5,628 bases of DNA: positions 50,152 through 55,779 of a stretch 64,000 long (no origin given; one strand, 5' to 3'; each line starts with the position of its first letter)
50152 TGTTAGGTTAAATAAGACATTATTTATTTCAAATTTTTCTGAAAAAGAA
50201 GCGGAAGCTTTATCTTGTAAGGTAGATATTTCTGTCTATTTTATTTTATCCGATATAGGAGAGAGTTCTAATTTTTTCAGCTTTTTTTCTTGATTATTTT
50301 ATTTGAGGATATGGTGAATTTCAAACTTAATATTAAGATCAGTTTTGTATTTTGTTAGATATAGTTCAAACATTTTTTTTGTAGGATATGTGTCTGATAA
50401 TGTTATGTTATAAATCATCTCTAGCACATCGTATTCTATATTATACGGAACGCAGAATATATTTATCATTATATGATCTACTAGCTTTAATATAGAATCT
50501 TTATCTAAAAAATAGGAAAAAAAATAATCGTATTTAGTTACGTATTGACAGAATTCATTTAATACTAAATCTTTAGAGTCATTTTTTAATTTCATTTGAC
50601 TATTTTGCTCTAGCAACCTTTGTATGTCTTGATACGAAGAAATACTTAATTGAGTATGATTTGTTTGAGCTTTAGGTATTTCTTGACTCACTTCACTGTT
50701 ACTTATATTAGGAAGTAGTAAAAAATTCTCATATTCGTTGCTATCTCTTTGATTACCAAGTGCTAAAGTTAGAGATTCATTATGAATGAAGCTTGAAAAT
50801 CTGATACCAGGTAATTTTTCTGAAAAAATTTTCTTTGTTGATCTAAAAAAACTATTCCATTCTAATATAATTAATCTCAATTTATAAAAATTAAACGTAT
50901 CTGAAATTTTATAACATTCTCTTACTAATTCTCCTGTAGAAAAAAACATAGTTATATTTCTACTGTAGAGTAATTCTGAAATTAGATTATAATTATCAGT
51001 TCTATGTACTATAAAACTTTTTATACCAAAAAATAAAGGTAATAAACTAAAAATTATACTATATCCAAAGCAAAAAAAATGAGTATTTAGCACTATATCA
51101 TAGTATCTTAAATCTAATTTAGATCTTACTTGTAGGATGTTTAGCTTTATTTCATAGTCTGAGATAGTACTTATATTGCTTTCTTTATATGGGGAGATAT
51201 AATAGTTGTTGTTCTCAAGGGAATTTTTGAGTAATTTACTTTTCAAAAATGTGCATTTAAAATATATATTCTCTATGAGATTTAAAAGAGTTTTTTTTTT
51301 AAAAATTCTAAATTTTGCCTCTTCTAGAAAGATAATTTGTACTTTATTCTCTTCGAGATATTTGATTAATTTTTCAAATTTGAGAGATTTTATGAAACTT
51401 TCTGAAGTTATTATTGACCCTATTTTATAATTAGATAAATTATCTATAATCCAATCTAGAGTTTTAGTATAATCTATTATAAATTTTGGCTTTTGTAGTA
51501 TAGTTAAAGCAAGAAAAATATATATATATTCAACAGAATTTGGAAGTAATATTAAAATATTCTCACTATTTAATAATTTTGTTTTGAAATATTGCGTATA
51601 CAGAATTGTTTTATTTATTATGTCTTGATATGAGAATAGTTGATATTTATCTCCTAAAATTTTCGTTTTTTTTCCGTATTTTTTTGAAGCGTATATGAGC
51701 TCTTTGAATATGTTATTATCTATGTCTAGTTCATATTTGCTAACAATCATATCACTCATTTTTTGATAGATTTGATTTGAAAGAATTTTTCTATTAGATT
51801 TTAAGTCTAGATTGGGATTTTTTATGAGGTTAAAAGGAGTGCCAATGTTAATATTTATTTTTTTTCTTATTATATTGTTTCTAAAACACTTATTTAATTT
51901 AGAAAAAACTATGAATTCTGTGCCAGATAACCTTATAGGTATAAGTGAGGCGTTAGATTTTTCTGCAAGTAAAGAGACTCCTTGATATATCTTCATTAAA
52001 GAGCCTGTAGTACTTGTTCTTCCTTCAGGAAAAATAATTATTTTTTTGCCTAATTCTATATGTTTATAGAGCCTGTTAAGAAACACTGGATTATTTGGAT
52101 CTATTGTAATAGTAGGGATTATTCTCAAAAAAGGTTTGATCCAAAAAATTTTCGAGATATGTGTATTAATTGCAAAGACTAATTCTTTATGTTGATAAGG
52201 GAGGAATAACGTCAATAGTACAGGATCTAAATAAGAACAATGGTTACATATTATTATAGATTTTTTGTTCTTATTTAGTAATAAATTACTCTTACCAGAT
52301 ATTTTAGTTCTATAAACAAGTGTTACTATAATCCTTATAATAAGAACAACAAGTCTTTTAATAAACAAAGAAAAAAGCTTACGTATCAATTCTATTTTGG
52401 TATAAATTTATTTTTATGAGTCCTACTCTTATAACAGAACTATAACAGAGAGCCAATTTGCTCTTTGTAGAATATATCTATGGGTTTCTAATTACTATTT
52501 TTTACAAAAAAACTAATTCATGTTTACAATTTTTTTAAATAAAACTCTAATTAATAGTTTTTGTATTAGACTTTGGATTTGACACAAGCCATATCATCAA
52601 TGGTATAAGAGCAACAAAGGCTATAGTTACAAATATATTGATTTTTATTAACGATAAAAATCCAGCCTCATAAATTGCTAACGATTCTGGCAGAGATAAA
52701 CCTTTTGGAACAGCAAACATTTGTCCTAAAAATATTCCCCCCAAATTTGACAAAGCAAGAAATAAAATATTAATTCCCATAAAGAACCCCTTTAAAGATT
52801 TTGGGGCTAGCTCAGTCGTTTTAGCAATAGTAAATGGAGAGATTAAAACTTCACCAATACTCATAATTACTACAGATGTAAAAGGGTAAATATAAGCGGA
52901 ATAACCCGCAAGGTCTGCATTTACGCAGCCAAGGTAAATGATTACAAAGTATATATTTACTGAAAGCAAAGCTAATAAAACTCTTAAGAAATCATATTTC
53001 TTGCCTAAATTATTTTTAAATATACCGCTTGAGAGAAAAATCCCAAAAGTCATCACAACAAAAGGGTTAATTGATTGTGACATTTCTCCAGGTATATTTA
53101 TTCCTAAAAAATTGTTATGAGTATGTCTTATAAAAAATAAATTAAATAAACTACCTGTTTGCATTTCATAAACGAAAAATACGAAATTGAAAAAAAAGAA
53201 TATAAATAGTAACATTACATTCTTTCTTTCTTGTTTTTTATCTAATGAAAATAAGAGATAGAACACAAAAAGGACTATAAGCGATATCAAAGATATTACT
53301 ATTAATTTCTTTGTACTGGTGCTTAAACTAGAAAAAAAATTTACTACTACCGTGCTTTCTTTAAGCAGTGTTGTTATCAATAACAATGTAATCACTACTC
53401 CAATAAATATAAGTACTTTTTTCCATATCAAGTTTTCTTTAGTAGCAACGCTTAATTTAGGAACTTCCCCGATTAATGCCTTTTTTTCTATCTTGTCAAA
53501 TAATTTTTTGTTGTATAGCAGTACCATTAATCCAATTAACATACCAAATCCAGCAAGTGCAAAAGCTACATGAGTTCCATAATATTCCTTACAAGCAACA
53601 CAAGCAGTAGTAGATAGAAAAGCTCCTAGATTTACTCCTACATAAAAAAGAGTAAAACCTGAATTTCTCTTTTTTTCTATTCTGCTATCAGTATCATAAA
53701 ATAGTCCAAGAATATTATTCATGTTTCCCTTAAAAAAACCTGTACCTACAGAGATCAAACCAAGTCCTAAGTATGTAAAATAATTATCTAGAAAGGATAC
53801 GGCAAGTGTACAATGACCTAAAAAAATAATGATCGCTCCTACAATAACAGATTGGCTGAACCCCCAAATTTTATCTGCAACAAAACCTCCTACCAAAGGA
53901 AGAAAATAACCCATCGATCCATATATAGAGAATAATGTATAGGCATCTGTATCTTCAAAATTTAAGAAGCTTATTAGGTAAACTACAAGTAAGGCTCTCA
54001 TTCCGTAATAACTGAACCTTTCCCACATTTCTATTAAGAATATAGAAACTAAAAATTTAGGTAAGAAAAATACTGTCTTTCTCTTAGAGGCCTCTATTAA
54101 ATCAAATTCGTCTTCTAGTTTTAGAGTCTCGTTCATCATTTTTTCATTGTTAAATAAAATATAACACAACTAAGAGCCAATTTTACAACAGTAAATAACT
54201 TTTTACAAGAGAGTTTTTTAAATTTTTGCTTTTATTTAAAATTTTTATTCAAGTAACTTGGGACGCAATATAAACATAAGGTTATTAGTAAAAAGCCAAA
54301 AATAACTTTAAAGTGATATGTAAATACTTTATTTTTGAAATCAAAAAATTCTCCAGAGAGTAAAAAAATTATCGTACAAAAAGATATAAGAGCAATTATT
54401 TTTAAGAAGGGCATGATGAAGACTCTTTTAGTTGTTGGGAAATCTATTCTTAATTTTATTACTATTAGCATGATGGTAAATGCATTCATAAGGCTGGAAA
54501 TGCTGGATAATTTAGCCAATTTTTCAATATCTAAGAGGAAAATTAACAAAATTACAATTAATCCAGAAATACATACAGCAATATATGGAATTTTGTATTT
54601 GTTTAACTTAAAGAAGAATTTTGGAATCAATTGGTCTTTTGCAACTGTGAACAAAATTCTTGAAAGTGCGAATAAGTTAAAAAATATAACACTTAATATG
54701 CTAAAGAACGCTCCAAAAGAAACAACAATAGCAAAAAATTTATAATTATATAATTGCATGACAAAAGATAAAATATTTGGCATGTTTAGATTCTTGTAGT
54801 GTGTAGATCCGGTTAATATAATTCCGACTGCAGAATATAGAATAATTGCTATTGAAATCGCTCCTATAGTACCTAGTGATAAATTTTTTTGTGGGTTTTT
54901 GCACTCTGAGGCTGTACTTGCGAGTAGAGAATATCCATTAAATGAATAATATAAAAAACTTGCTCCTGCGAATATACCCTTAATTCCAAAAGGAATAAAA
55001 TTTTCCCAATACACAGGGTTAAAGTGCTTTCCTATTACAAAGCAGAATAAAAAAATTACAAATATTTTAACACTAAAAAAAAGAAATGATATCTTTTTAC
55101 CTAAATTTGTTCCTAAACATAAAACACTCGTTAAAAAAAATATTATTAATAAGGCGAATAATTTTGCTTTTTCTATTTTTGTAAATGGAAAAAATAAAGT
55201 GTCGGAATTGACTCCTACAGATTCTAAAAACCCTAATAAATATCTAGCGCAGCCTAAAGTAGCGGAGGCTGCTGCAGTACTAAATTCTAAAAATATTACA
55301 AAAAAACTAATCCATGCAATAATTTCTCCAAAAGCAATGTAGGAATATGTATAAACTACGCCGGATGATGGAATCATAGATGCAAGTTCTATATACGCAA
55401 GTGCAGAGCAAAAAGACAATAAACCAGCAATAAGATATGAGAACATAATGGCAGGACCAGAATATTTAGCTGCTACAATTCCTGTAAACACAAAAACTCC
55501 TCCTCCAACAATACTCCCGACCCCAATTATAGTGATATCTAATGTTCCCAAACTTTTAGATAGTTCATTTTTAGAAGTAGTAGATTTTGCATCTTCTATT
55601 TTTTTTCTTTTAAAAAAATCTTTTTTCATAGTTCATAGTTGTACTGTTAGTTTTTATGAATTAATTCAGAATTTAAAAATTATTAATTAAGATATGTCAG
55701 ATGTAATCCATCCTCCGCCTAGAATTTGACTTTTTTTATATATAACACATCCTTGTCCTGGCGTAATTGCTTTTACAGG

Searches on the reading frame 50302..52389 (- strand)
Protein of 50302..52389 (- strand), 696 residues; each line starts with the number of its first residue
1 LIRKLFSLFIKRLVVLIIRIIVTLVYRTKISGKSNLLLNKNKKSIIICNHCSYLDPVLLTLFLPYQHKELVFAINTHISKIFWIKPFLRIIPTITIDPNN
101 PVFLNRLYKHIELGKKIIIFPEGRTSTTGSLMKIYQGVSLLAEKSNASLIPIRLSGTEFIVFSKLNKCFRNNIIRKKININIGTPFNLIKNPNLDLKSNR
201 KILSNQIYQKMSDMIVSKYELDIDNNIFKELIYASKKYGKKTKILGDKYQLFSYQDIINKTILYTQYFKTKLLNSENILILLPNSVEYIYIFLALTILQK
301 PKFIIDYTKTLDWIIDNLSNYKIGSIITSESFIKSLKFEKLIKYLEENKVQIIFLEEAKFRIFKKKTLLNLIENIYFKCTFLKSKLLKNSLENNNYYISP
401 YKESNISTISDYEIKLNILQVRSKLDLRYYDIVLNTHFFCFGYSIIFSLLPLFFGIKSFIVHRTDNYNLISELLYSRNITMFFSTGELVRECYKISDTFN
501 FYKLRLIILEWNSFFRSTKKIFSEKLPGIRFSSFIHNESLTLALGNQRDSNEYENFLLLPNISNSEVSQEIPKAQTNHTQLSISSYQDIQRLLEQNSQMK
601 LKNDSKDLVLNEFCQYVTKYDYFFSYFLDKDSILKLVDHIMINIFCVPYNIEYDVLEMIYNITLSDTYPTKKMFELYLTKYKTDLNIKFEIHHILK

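Call 16: search_protein_families(library=ncbifam, proteins=[window:50302-52389:-], max_evalue=0.00001)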
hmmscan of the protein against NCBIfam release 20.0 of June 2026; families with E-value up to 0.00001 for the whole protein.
window:50302-52389:- (696 aa): 4 families
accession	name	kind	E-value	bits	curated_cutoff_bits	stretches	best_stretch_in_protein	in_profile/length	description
NF005291.0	PRK06814.1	equivalog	5.3e-99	332.6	1349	1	11-529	424-933/1140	acyl-[ACP]--phospholipid O-acyltransferase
NF005959.0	PRK08043.1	equivalog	3.8e-67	227.1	886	1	15-530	3-506/719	bifunctional acyl-ACP--phospholipid O-acyltransferase/long-chain-fatty-acid--ACP ligase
NF006386.0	PRK08633.1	equivalog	8.2e-38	129.8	1221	1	12-509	413-905/1147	acyl-[ACP]--phospholipid O-acyltransferase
TIGR00530.1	AGP_acyltrn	subfamily_domain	5.2e-14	52.1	102.95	1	38-154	12-129/130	1-acylglycerol-3-phosphate O-acyltransferase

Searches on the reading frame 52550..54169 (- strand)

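Call 16: search_protein_families(library=ncbifam, proteins=[window:52550-54169:-], max_evalue=0.00001)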
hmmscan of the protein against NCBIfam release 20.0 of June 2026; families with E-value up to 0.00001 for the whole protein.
window:52550-54169:- (540 aa): 5 families
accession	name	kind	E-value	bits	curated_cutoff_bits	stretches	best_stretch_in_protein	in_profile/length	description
TIGR00924.1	yjdL_sub1_fam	subfamily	6.7e-69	233.1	130.2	1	31-490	3-445/475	oligopeptide:H+ symporter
NF007137.0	PRK09584.1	equivalog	4.5e-62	210.4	728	1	33-525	16-482/500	dipeptide/tripeptide permease DtpA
NF012006.0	PRK15462.1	subfamily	5.7e-59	200.1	623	1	38-534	9-484/493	dipeptide permease DtpD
NF007575.0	PRK10207.1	equivalog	9.9e-49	166.4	856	1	33-533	9-487/489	dipeptide/tripeptide permease DtpB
TIGR00926.1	2A1704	subfamily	2.4e-21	75.8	821.6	1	41-236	6-214/671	oligopeptide:H+ symporter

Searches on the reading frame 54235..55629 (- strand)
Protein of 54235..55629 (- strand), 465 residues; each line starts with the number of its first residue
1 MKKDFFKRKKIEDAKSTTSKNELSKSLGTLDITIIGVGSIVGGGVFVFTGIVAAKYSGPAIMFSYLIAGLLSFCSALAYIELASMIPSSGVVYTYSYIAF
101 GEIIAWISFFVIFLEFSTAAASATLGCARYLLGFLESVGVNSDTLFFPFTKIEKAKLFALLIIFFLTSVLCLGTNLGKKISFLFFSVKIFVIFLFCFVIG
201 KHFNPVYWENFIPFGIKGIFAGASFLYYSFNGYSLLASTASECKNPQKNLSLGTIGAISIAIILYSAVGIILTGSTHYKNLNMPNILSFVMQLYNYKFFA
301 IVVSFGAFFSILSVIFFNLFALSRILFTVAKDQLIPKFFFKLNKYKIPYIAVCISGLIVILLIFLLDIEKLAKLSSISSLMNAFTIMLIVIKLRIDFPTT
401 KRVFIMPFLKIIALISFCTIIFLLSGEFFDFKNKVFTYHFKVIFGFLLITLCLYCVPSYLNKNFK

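Call 16: search_protein_families(library=ncbifam, proteins=[window:54235-55629:-], max_evalue=0.00001)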
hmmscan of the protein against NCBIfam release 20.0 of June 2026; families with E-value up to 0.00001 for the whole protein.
window:54235-55629:- (465 aa): 24 families
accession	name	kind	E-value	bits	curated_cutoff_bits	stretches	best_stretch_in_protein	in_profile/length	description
NF053761.1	BrChAATpBcaP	equivalog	4.7e-93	312.7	690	1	6-454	2-448/460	branched-chain amino acid transporter BcaP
TIGR00909.1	2A0306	subfamily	7.5e-82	275.5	556.8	1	23-425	1-405/429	amino acid transporter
TIGR00906.1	2A0303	subfamily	9.1e-60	202.7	681.7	1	6-394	13-427/602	cationic amino acid transport permease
TIGR00908.1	2A0305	equivalog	1e-24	87.2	381.75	1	20-437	2-417/442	ethanolamine permease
TIGR00911.1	2A0308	subfamily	2.7e-16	59.1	701.8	1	12-424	33-445/505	L-type amino acid transporter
NF008272.0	PRK11049.1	equivalog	1.3e-15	57.4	732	1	9-424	5-430/470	D-serine/D-alanine/glycine transporter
TIGR00905.1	2A0302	subfamily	3.1e-15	55.9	409.05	1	21-395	5-383/473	basic amino acid/polyamine antiporter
NF008466.1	PRK11357.1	equivalog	2.9e-13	49.6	800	1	20-416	3-401/446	fructoselysine/psicoselysine transporter FrlA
TIGR01773.1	GABAperm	equivalog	2.9e-12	46.1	678.1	1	19-374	6-362/452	GABA permease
NF007876.0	PRK10580.1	equivalog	4.4e-10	39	736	1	18-391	2-374/457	proline-specific permease ProY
NF007602.0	PRK10249.1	equivalog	4.8e-10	39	851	1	16-447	12-450/458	phenylalanine transporter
NF008484.0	PRK11387.1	equivalog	9e-10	38.1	716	1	15-368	4-358/471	S-methylmethionine permease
NF007929.0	PRK10644.1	equivalog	1.9e-09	36.8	574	1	24-394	7-373/445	arginine/agmatine antiporter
NF047867.1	AA_transp_ThrP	exception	2.5e-09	36.6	850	1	18-423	3-414/461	bifunctional threonine/serine APC transporter ThrP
NF007594.0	PRK10238.1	equivalog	2.8e-09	36.4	848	1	20-391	7-371/456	aromatic amino acid transporter AroP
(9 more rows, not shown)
